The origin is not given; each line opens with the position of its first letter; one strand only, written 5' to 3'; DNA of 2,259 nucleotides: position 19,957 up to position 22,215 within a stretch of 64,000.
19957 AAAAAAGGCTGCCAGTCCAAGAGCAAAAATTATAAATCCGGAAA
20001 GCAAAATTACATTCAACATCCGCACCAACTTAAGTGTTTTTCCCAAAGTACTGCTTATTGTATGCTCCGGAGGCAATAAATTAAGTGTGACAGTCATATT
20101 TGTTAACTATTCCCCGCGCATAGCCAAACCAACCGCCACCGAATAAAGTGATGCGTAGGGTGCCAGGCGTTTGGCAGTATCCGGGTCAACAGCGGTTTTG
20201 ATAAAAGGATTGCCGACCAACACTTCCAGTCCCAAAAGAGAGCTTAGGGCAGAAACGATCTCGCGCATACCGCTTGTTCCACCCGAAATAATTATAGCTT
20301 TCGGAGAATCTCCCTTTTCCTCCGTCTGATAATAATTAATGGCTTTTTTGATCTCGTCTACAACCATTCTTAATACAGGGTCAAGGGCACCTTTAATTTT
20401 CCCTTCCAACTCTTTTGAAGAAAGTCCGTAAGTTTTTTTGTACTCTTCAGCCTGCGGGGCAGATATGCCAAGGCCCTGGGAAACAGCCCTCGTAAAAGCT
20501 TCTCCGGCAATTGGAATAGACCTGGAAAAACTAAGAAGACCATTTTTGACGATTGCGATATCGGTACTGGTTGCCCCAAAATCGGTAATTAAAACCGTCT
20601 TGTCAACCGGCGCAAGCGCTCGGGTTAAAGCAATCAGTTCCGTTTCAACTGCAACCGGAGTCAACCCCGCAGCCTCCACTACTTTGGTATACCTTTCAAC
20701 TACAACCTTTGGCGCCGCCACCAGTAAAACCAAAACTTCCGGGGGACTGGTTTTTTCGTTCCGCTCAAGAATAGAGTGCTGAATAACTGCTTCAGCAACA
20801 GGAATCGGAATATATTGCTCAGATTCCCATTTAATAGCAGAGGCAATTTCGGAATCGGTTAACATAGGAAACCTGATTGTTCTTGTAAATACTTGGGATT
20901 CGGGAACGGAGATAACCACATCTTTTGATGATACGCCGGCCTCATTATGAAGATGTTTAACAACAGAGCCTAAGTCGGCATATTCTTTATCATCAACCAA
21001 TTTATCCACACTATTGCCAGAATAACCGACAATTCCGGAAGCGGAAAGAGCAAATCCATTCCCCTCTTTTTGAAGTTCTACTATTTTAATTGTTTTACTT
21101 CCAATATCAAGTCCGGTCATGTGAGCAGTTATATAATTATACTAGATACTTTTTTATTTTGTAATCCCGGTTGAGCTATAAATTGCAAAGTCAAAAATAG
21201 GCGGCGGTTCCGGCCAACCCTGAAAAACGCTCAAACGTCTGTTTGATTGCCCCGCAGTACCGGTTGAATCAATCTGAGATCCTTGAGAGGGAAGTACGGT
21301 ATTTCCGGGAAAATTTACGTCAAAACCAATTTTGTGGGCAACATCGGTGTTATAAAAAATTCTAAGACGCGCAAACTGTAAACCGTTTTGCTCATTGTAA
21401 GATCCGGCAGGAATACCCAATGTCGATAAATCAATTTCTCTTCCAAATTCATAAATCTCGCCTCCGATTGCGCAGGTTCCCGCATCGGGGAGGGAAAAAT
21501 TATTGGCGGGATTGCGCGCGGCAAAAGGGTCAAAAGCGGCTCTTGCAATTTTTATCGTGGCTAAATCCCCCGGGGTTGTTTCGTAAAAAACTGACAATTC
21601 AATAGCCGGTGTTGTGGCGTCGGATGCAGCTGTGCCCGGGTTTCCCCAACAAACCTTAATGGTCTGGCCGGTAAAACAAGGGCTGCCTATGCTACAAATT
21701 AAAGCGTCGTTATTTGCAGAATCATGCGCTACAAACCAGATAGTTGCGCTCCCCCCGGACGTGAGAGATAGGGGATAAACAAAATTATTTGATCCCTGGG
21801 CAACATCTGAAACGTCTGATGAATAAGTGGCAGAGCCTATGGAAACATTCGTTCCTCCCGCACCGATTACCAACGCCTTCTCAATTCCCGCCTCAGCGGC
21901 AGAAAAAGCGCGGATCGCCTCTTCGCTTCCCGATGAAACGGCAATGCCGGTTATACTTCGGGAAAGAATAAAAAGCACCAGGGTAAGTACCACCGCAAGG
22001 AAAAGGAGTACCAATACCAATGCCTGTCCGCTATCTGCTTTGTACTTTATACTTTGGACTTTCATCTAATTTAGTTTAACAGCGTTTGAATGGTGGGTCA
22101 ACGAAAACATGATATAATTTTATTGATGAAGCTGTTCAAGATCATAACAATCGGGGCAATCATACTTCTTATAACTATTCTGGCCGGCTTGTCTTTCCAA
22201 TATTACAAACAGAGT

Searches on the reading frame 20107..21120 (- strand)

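Call 72: search_protein_families(library=pfam, proteins=[window:20107-21120:-], max_evalue=0.0001)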
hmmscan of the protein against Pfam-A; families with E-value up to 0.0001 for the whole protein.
window:20107-21120:- (337 aa): 3 families
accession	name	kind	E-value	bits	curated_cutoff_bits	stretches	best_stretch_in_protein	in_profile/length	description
PF11104.14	PilM_2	-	5.1e-50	170.8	27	1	3-336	1-339/340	Type IV pilus assembly protein PilM;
PF14450.12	FtsA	-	1.1e-16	61.8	31.8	1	180-315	4-122/127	Cell division protein FtsA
PF06723.19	MreB_Mbl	-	2.3e-10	40.2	27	1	108-215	73-186/327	MreB/Mbl protein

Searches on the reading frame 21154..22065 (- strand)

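Call 72: search_protein_families(library=pfam, proteins=[window:21154-22065:-], max_evalue=0.0001)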
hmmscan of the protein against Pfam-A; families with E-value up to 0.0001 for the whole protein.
window:21154-22065:- (303 aa): 1 family
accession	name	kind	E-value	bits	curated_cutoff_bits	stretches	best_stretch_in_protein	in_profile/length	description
PF14341.11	PilX_N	-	8.3e-05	22.9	25.5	1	12-62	1-51/51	PilX N-terminal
